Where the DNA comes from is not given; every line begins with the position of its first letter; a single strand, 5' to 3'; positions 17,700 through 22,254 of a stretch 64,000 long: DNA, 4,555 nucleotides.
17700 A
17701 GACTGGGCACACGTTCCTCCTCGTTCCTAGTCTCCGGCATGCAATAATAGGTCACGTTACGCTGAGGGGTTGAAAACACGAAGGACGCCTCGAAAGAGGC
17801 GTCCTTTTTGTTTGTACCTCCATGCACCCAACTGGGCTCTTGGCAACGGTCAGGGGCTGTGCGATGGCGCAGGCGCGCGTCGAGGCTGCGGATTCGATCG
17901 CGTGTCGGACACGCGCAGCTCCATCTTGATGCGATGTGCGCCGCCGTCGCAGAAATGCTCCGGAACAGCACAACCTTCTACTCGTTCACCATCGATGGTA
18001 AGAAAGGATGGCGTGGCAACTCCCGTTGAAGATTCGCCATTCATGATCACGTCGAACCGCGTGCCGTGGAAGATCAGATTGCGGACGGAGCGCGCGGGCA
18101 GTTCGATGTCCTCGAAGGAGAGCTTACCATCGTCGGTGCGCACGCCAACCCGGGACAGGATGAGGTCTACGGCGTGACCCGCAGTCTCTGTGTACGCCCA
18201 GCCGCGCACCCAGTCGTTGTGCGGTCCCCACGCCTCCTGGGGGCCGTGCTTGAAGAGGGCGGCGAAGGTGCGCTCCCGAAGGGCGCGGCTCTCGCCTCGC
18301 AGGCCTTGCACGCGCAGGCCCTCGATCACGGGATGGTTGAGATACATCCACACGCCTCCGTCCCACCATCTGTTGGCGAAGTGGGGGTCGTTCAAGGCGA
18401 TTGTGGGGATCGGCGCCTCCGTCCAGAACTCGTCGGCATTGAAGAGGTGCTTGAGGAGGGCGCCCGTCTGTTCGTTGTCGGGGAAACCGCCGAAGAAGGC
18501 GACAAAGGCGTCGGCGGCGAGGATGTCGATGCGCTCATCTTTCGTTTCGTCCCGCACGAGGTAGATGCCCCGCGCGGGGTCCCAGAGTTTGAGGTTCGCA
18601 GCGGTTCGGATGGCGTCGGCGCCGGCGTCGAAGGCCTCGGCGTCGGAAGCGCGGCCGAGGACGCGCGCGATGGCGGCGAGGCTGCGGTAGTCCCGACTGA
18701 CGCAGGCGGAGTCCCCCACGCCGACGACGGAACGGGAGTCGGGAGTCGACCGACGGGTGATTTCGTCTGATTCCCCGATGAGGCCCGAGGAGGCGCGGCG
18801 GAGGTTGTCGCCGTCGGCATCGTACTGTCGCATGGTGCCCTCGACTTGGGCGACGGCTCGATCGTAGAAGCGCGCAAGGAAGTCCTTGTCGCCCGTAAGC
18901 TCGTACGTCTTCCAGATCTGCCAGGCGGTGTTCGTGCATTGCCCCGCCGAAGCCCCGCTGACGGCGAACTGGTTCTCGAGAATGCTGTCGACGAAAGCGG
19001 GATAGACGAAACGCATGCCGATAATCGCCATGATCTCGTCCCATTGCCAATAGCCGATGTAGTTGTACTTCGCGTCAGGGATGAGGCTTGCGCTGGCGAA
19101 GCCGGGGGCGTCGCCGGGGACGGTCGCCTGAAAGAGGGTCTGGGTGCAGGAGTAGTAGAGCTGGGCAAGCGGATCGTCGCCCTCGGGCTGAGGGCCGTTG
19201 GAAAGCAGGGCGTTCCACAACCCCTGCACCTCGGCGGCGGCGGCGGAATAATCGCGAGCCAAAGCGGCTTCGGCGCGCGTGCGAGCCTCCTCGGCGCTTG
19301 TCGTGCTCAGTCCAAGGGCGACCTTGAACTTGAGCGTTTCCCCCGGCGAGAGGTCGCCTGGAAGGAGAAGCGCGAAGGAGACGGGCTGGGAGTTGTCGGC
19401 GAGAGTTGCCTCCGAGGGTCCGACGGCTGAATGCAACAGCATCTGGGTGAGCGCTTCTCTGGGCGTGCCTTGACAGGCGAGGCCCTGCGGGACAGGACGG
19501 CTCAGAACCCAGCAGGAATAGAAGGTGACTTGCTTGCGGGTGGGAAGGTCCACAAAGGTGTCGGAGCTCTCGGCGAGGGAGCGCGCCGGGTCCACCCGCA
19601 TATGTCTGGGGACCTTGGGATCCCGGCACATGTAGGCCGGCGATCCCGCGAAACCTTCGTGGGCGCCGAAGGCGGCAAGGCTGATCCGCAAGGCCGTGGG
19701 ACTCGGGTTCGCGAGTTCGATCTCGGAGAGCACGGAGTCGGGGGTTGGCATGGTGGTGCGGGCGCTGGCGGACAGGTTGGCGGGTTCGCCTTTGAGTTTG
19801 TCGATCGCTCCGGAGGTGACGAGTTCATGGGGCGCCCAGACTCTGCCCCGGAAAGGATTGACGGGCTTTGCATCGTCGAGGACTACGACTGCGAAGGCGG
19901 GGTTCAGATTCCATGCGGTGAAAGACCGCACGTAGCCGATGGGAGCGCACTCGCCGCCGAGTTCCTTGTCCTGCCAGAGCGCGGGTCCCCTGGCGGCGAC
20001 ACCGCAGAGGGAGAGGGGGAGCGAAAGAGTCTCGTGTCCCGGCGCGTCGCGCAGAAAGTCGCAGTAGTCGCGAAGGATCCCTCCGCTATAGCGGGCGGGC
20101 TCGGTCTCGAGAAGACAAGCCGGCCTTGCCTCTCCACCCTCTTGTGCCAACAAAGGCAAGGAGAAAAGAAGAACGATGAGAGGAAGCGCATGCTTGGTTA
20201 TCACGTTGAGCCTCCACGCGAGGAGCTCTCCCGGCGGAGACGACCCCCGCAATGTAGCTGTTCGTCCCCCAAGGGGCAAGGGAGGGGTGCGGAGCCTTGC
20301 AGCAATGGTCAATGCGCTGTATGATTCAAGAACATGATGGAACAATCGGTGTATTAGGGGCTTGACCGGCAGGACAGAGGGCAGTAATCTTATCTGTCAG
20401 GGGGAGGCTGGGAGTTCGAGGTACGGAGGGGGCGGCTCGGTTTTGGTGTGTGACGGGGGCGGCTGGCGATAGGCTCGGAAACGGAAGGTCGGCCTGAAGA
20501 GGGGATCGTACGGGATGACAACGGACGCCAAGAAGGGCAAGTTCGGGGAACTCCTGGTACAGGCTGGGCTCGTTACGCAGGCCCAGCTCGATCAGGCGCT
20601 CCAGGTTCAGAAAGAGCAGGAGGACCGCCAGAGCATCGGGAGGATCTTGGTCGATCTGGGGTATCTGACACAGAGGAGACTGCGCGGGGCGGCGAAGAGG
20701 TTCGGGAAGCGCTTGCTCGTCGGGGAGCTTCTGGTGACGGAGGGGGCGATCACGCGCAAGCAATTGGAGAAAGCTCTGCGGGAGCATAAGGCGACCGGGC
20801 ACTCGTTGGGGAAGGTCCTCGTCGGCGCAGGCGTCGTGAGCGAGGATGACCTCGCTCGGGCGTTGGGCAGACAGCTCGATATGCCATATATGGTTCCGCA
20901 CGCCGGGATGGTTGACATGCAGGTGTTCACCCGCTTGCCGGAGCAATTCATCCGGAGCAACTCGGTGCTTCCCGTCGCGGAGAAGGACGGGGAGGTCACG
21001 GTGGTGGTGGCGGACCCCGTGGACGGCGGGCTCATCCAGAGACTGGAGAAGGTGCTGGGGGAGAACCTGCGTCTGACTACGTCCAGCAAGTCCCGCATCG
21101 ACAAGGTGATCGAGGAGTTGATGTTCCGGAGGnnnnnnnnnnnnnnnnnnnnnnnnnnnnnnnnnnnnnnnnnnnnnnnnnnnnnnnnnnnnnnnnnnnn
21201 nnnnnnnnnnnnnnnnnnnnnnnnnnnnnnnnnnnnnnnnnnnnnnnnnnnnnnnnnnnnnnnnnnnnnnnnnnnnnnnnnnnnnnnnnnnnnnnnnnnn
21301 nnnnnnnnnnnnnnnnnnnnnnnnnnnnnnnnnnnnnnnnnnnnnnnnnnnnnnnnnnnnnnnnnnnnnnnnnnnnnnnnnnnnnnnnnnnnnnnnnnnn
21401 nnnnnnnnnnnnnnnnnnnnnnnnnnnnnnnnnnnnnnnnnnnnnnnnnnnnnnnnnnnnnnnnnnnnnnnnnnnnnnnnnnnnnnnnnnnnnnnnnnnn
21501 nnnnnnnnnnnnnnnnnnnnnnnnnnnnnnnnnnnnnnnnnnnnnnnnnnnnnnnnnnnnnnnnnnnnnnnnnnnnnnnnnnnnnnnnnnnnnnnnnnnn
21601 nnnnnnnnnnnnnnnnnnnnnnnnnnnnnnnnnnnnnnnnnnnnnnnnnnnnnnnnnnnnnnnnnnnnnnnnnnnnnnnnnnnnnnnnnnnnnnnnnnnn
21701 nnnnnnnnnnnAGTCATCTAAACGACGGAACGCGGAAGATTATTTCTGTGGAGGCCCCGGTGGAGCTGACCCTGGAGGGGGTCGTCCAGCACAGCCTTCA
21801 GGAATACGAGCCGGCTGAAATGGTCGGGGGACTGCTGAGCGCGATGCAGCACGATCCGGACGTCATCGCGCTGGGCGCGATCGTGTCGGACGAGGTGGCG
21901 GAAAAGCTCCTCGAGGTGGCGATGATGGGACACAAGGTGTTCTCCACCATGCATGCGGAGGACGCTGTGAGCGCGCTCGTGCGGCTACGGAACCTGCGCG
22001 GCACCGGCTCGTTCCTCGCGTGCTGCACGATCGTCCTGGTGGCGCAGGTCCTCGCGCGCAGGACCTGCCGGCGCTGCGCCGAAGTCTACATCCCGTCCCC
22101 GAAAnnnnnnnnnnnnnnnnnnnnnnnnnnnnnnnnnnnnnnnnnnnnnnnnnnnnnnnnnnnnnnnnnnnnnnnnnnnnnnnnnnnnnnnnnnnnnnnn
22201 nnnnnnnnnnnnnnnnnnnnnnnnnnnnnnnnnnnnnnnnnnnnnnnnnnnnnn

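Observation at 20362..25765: Orphan secretion/pilus-type ATPase with four MshEN-like motifs, tightly coupled to a giant cytoplasmic Ser/Thr kinase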

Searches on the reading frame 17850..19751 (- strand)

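Call 39: search_protein_families(library=pfam, proteins=[window:17850-19751:-], max_evalue=0.001)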
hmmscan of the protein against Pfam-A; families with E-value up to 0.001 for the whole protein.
window:17850-19751:- (633 aa): 3 families
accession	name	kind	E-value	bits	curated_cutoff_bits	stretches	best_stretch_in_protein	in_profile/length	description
PF22422.2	MGH1-like_GH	-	1e-30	108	27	1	306-513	140-345/356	Mannosylglycerate hydrolase MGH1-like glycoside hydrolase domain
PF17389.8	Bac_rhamnosid6H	-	9.8e-07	28.8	24.5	1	277-436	105-250/339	Bacterial alpha-L-rhamnosidase 6 hairpin glycosidase domain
PF01204.24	Trehalase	-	4.6e-05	22.9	21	1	327-495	289-458/512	Trehalase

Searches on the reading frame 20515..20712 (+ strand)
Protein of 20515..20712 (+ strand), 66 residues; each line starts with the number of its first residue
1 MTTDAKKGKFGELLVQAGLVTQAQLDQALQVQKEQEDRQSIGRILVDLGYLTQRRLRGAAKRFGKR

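Call 27: search_protein_families(library=ncbifam, proteins=[window:20515-20712:+], max_evalue=0.01)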
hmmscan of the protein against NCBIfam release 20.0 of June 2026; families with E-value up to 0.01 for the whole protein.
seq(66 aa): 4 families
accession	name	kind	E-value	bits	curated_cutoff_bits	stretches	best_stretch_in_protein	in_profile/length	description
NF053729.1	c-di-GMP_motif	domain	4.9e-15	55.1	38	1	9-59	1-49/53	cyclic di-GMP-binding domain-containing protein, MshE-related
NF012033.0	PRK15489.1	equivalog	1.9e-06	26.3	537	1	6-59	489-540/703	glycosyl transferase family protein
NF008411.1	PRK11234.1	equivalog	0.00019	20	1170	1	3-38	679-714/723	cyclic di-3',5'-guanylate-activated glycosyltransferase NfrB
TIGR03029.1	EpsG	equivalog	0.003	16.8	313.8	1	9-60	4-53/274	chain length determinant protein tyrosine kinase EpsG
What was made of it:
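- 20539..20703 (+): MshEN_N-type unit 1 (aa 9-63): motif 1 (K9...Q32), a 7-residue spacer, then motif 2 (S40...F63). NF053729 gives 55.1 bits against a cut-off of 38 (call 27).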

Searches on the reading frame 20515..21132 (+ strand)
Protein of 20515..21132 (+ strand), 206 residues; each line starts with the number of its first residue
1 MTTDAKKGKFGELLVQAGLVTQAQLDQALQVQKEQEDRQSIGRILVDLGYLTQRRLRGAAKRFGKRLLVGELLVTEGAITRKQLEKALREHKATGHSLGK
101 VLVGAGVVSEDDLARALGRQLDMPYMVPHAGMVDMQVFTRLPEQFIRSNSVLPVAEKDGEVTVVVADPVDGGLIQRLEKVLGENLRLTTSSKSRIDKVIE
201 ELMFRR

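Call 64: search_solved_structures(query=window:20515-21132:+, max_evalue=0.01, show_alignments=5)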
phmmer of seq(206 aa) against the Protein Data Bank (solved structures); distinct sequences matched with E-value up to 0.01: 19.
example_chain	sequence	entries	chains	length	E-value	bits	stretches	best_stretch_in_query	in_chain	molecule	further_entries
6f8l_G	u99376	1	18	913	4.4e-29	104.9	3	65-170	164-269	Type IV pilus assembly protein PilF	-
5htl_A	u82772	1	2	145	1.4e-12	51.2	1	67-170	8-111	MSHA biogenesis protein MshE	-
8pe0_A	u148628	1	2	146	5.5e-12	49.2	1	64-171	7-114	c-di-GMP binding domain of the ATPase enzyme PilF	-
5zfr_A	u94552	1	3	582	8.4e-12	48.6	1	69-201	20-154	Type IV pilus biogenesis ATPase PilB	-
6olj_C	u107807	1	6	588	3.2e-11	46.7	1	69-201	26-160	Type IV pilus biogenesis ATPase PilB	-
5tsg_B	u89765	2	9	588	3.3e-11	46.7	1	69-201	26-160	Type IV pilus biogenesis ATPase PilB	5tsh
8pfa_A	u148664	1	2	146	3.4e-11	46.6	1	64-171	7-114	c-di-GMP binding domain of the ATPase enzyme PilF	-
8pdk_A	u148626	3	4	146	3.4e-11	46.6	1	64-171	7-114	c-di-GMP binding domain of the ATPase enzyme PilF | ATP-binding motif-containing protein pilF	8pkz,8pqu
9gl5_A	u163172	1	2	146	3.4e-11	46.6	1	64-171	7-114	ATP-binding motif-containing protein pilF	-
6ejf_J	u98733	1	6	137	6.1e-11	45.8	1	65-171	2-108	Type IV pilus assembly protein PilF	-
9glg_A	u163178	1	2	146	9.1e-11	45.2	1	64-171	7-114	ATP-binding motif-containing protein pilF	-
9g1w_A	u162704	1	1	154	4.4e-09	39.7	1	69-185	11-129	Type IV pilus assembly ATPase PilB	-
3jc8_Ba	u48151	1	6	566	2e-08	37.6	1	69-201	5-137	Type IV-A pilus assembly ATPase PilB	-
6ejf_G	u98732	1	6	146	5.4e-07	32.9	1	69-170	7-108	Type IV pilus assembly protein PilF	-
2d27_A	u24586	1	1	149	2.7e-05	27.4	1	83-201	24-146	type II secretion ATPase XpsE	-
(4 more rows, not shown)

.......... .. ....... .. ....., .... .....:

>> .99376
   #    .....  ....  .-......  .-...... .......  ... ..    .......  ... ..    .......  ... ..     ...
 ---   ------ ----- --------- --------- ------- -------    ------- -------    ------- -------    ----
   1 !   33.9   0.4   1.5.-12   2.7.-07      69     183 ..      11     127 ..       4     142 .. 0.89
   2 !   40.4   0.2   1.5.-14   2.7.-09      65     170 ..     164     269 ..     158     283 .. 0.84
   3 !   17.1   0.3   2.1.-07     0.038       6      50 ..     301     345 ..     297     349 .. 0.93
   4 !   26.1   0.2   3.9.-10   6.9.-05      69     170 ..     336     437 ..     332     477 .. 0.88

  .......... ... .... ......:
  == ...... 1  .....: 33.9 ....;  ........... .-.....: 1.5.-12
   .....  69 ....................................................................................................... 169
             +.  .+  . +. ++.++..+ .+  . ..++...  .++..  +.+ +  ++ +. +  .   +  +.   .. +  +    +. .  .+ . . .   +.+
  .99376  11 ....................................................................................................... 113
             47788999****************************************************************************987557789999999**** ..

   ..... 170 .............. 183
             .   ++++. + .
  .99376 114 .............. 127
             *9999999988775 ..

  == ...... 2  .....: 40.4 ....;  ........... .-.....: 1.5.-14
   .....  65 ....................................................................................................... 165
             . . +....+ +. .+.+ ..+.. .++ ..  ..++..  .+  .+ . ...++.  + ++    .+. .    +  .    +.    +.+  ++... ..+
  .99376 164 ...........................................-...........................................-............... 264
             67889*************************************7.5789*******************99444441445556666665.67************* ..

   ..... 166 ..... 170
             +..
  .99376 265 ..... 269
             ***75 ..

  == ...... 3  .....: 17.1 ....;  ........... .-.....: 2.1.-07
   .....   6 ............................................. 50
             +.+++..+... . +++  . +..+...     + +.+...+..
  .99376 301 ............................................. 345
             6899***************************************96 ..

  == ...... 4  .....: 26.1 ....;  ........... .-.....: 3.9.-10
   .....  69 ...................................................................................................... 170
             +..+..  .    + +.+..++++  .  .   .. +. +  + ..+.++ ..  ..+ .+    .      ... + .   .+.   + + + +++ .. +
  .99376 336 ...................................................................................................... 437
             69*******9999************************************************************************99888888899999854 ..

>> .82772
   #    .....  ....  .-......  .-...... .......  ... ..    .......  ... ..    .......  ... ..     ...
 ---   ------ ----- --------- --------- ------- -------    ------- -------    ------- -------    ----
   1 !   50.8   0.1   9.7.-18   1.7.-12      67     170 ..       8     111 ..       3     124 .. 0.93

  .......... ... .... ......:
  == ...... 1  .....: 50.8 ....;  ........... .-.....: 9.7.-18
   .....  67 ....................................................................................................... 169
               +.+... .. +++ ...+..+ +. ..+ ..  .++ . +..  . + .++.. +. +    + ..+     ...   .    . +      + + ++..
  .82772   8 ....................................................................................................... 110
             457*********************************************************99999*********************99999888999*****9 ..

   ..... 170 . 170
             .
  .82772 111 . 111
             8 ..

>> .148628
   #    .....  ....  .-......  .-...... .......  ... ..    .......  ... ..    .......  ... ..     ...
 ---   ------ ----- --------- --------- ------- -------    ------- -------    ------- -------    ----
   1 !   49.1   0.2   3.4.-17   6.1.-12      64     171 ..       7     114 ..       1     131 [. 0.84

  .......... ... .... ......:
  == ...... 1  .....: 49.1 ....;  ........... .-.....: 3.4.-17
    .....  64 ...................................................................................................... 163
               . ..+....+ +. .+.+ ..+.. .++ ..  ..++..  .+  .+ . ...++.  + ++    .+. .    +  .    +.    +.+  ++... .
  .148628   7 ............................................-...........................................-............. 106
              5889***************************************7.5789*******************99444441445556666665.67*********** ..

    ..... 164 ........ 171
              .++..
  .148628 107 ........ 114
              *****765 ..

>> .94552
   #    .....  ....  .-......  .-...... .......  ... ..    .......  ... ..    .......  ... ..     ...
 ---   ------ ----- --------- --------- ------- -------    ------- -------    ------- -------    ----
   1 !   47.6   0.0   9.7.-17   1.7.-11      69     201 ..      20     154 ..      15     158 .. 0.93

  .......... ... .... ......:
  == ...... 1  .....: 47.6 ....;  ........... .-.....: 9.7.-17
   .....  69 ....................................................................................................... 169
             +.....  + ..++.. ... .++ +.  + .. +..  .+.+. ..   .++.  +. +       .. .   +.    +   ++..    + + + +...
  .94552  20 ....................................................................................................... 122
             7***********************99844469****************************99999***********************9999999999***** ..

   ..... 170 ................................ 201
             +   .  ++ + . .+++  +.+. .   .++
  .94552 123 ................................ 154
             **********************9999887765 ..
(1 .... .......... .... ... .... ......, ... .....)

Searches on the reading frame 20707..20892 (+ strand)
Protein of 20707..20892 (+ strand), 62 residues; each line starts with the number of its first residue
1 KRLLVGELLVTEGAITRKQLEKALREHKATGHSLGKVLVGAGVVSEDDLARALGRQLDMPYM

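Call 27: search_protein_families(library=ncbifam, proteins=[window:20707-20892:+], max_evalue=0.01)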
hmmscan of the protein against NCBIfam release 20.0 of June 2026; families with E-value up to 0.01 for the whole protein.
seq(62 aa): 5 families
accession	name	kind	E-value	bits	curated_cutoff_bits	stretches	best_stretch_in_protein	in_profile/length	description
NF053729.1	c-di-GMP_motif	domain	1.2e-18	66.6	38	1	6-56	3-53/53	cyclic di-GMP-binding domain-containing protein, MshE-related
NF012033.0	PRK15489.1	equivalog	2.3e-11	42.6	537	1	2-60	490-548/703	glycosyl transferase family protein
NF008411.1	PRK11234.1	equivalog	8.8e-08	31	1170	1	5-60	484-538/723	cyclic di-3',5'-guanylate-activated glycosyltransferase NfrB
TIGR03029.1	EpsG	equivalog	5.2e-07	29.1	313.8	1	5-62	5-62/274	chain length determinant protein tyrosine kinase EpsG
TIGR02538.1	type_IV_pilB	equivalog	0.00055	18.7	675.65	1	6-61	3-58/564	type IV-A pilus assembly ATPase PilB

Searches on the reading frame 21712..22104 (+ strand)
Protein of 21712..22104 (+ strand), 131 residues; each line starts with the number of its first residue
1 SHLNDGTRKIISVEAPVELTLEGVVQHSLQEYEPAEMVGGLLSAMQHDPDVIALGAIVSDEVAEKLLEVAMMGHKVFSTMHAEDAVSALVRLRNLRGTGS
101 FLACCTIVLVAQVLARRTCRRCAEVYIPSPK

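Call 47: find_related_loci(query=A3, collection=metagenome_contigs, flank=6000)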
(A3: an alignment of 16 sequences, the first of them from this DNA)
Query A3 (131 aa) in metagenome_contigs; peptide patterns used: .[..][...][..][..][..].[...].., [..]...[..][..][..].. (x = any residue, [..] = any of these).
354 stretches matched a pattern; 116 encode a relative of the query (tblastn E <= 1e-3); the best 80 are kept; 80 distinct loci.
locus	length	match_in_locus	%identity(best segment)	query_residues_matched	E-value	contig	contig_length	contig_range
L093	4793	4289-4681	54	1-131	7e-47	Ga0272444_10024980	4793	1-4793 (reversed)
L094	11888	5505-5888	52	1-128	1e-42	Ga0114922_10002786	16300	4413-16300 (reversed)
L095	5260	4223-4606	52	1-128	2e-42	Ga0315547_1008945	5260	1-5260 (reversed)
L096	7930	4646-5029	48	2-129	7e-38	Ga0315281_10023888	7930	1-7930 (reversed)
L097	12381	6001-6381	43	3-129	2e-29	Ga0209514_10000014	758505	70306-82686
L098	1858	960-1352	39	1-131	2e-25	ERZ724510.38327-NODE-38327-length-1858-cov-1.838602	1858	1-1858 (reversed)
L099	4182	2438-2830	38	1-131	2e-24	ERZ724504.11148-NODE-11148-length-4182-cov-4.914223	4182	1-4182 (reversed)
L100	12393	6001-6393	38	1-131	2e-24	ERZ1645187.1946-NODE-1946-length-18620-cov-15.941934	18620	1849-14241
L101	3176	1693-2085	38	1-131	3e-24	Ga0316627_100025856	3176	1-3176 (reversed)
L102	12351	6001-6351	40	9-125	6e-24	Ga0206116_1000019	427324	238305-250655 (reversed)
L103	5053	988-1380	38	1-131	1e-23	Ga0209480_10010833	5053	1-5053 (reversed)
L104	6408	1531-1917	38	1-129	2e-23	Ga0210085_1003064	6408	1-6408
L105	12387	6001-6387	38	1-129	1e-22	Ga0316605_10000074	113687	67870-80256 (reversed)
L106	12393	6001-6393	38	1-131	2e-22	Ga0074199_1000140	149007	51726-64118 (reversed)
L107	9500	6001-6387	38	1-129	3e-22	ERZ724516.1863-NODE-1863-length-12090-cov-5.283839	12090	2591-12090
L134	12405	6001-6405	35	1-130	1e-18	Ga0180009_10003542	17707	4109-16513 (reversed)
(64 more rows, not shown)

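Call 98: search_protein_families(library=pfam, proteins=[L134:4366-6708:+, L134:6303-9278:+], max_evalue=0.0001)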
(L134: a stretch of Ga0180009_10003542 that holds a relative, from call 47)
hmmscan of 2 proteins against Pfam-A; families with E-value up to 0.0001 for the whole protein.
L134:4366-6708:+ (780 aa): 3 families
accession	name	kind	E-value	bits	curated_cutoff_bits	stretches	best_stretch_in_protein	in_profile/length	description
PF00437.27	T2SSE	-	1.3e-107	360.1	24.9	1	392-751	8-347/370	Type II/IV secretion system protein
PF05157.20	MshEN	-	2.6e-13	50.2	23.1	1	271-354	3-86/90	MshEN domain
PF00027.35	cNMP_binding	-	4.4e-13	49.4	27.5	1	131-217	3-88/89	Cyclic nucleotide-binding domain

L134:6303-9278:+ (991 aa): 10 families
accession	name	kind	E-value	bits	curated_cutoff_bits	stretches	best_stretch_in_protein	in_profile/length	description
PF00069.31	Pkinase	-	1.5e-53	182.3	31.7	1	706-910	1-204/263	Protein kinase domain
PF07714.23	PK_Tyr_Ser-Thr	-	2.9e-32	112.5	23.1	1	708-914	3-216/258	Protein tyrosine and serine/threonine kinase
PF07719.23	TPR_2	-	4.5e-09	36.2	27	0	636-666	2-32/34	Tetratricopeptide repeat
PF00515.34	TPR_1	-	1.1e-07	31.8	27.8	0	636-661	2-27/34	Tetratricopeptide repeat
PF25170.1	TPR_WDR35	-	1.3e-07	31.9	27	0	232-263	21-52/68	WD repeat-containing protein 35, TPR repeats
PF13174.12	TPR_6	-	5.7e-07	30.2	26.3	0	636-663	1-28/33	Tetratricopeptide repeat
PF13176.12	TPR_7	-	6e-07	29.5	27.9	0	435-460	2-27/36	Tetratricopeptide repeat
PF13428.12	TPR_14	-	9.1e-06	26.3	23.5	0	636-674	2-40/44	Tetratricopeptide repeat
PF25295.1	TPR_IFT122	-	6.5e-05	22.7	75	0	218-266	77-126/381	IFT122, TPR domain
PF13432.12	TPR_16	-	6.8e-05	23.7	32.7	0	637-667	33-63/65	Tetratricopeptide repeat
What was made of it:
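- This model does not explain why nucleotide-binding residues and two sensor-type bundles are kept, or why L134 carries a cNMP-binding domain (call 98).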

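Call 103: search_protein_families(library=pfam, proteins=[L134:2146-4263:-, L134:9221-10570:-, L134:9385-10485:-], max_evalue=0.0001)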
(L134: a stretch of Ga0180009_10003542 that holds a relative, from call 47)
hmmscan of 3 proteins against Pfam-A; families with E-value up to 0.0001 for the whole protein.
L134:2146-4263:- (705 aa): 2 families
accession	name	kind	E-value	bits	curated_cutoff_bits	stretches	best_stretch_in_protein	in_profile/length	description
PF00593.30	TonB_dep_Rec_b-barrel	-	4.7e-20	73.3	27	1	453-661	215-419/436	TonB dependent receptor-like, beta-barrel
PF07715.20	Plug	-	2.8e-15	57.2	23.9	1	80-183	3-106/107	TonB-dependent Receptor Plug Domain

L134:9221-10570:- (449 aa): 0 families

L134:9385-10485:- (366 aa): 3 families
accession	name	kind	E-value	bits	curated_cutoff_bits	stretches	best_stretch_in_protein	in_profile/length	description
PF01087.27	GalP_UDP_transf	-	6.4e-21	76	22.1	1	30-200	11-181/184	Galactose-1-phosphate uridyl transferase, N-terminal domain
PF16268.10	DUF4921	-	2.1e-11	43.8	28.5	1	153-349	205-388/425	Domain of unknown function (DUF4921)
PF16285.10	DUF4931_N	-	2.5e-07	31.3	24.1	1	132-198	54-120/124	Domain of unknown function (DUF4931) N-terminal domain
